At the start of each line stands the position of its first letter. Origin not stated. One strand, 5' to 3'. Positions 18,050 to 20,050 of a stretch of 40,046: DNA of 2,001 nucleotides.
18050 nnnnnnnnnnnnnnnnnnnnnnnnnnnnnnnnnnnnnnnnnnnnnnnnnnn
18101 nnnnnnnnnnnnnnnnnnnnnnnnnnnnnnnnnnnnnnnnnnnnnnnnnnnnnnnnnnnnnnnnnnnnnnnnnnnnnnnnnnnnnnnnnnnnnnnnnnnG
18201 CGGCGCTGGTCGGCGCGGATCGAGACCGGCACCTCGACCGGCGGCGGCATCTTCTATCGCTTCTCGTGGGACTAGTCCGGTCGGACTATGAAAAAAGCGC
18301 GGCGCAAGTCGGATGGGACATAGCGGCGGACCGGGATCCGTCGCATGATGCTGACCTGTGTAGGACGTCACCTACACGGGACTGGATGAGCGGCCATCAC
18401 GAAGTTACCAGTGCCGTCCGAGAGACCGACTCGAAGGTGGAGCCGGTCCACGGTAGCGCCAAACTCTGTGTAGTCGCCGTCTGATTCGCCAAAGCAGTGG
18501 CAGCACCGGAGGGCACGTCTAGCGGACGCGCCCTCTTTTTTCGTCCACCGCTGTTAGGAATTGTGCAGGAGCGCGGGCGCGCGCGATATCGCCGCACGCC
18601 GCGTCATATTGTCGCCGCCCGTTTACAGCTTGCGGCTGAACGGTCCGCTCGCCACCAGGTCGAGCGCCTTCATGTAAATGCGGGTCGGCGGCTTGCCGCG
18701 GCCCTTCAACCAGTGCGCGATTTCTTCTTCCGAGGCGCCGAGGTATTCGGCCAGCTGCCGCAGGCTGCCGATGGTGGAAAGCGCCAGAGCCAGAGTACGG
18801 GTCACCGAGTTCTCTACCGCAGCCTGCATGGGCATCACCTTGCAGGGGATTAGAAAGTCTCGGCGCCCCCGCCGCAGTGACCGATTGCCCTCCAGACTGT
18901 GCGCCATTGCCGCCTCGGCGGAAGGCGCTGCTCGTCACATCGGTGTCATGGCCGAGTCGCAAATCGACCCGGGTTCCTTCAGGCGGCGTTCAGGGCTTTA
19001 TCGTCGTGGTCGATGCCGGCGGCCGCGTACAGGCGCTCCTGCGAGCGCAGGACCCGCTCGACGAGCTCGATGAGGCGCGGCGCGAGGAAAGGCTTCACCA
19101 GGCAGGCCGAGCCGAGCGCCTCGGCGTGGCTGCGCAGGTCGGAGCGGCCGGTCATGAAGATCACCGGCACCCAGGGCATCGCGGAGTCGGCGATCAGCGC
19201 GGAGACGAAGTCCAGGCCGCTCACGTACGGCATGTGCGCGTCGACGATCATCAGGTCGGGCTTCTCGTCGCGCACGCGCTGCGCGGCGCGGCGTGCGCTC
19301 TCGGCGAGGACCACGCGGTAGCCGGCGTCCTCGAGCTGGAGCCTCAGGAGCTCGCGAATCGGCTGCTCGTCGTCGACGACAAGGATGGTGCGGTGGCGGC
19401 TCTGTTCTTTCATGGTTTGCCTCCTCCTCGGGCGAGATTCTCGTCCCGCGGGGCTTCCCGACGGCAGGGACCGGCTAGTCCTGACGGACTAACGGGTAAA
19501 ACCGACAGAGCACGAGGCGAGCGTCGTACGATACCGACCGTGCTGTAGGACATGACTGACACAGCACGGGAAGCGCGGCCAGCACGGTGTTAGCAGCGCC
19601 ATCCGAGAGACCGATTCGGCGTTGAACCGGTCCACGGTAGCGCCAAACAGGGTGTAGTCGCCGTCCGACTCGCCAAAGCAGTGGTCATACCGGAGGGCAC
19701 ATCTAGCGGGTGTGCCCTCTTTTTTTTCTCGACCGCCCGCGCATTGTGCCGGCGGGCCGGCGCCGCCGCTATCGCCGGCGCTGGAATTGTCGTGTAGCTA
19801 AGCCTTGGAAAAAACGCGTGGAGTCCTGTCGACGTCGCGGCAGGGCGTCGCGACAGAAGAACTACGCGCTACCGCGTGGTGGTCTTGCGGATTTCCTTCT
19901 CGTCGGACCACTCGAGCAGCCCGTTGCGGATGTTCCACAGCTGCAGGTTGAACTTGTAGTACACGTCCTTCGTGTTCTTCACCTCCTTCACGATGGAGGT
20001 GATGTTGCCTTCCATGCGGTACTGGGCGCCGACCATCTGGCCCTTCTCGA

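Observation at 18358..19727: Two paralogous ~185-nt terminator-ended RNA genes bracket an orphan response regulator and a small HTH gene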

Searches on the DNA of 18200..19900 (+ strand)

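Call 5: search_rna_families(source=window, start=18200, end=19900, threshold=evalue, max_evalue=10, show_alignments=4)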
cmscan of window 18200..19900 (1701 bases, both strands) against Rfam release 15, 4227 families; matches with E-value up to 10: 7.
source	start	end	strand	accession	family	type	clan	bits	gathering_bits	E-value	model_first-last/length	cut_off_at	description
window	18679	18775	-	RF03073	RT-19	Gene; sRNA;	-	28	78.3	0.0047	1-99/99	no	RT-19 RNA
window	18565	18666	-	RF00481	HCV_X3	Cis-reg;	-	23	65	0.16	1-105/105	no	Hepatitis C virus 3' X element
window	19733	19785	+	RF03395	mir-718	Gene; miRNA;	-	21.8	55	2.9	1-66/66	no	mir-718 microRNA precursor family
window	19143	19221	+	RF00301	snoZ256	Gene; snRNA; snoRNA; CD-box;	-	18.6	50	0.91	1-94/94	no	Small nucleolar RNA Z256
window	19255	19292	-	RF01340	CRISPR-DR29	Gene; CRISPR;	-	18.6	39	1.1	1-37/37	no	CRISPR RNA direct repeat element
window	19704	19770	-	RF02879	MH_s10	Gene; sRNA;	-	17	81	2.4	1-143/143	no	Mesorhizobail RNA 10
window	19836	19860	+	RF01111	SBWMV2_UPD-PKk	Cis-reg;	-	15.9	35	9.4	1-21/21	no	Pseudoknot of upstream pseudoknot domain (UPD) of the 3'UTR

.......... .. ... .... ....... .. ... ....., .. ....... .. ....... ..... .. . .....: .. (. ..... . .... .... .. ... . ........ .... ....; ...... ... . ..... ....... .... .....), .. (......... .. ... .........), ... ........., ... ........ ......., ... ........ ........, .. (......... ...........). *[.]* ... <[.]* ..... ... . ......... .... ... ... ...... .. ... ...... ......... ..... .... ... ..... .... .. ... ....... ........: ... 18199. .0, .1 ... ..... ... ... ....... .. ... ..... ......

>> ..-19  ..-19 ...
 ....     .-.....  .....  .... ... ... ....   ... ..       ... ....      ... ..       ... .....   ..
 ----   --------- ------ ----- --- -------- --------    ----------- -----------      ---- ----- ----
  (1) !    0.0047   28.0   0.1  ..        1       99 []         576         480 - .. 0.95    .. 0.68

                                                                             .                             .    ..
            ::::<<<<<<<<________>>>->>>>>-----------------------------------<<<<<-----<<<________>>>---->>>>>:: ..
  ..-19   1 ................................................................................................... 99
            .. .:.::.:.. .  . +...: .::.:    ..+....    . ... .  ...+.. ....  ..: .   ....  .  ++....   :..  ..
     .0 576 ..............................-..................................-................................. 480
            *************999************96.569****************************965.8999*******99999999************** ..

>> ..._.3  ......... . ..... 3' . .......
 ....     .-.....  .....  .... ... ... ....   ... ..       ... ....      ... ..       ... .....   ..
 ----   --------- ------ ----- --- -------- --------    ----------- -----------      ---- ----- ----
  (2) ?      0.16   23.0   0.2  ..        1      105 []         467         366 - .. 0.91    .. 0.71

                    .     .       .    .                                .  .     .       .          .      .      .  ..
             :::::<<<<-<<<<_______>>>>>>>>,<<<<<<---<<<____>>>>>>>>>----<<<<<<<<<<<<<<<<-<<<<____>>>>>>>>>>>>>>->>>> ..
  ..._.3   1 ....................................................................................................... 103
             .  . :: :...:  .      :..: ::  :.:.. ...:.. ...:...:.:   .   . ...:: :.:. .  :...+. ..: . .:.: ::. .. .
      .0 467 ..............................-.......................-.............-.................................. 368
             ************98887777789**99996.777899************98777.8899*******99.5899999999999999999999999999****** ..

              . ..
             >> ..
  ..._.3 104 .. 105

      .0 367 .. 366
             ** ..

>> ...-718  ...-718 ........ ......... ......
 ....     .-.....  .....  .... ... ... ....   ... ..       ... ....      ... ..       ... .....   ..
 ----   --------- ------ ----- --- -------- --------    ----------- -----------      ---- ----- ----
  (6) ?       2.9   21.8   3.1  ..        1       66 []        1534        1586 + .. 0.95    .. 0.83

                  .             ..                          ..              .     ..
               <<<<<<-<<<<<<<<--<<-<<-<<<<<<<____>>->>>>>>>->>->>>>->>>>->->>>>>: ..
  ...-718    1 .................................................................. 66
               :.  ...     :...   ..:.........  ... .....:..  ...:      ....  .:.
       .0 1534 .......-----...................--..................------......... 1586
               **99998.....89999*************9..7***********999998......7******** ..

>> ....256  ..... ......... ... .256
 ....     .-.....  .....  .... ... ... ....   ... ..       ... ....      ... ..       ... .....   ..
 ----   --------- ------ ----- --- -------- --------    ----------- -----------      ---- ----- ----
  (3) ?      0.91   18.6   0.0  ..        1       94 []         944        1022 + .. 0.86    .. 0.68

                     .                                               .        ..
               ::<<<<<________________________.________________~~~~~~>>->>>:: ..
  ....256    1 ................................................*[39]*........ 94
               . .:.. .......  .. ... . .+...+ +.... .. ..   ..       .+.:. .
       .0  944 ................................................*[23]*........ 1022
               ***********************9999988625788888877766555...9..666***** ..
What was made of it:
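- On Any Rfam 15 family: At E<=10 no hit overlaps either copy (call 5).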

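Call 34: build_rna_model(alignment_id=A2)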
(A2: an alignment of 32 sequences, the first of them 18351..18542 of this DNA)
Model R1 built from alignment A2 (32 sequences, 248 columns); structure: RNAalifold consensus.
model positions 194; base pairs 37; branch points 1; effective number of sequences 1.46; information 0.59 bits per position. Calibrated on 0.2 Mb of random sequence (short: E-values are rough).
structure used (alignment columns):
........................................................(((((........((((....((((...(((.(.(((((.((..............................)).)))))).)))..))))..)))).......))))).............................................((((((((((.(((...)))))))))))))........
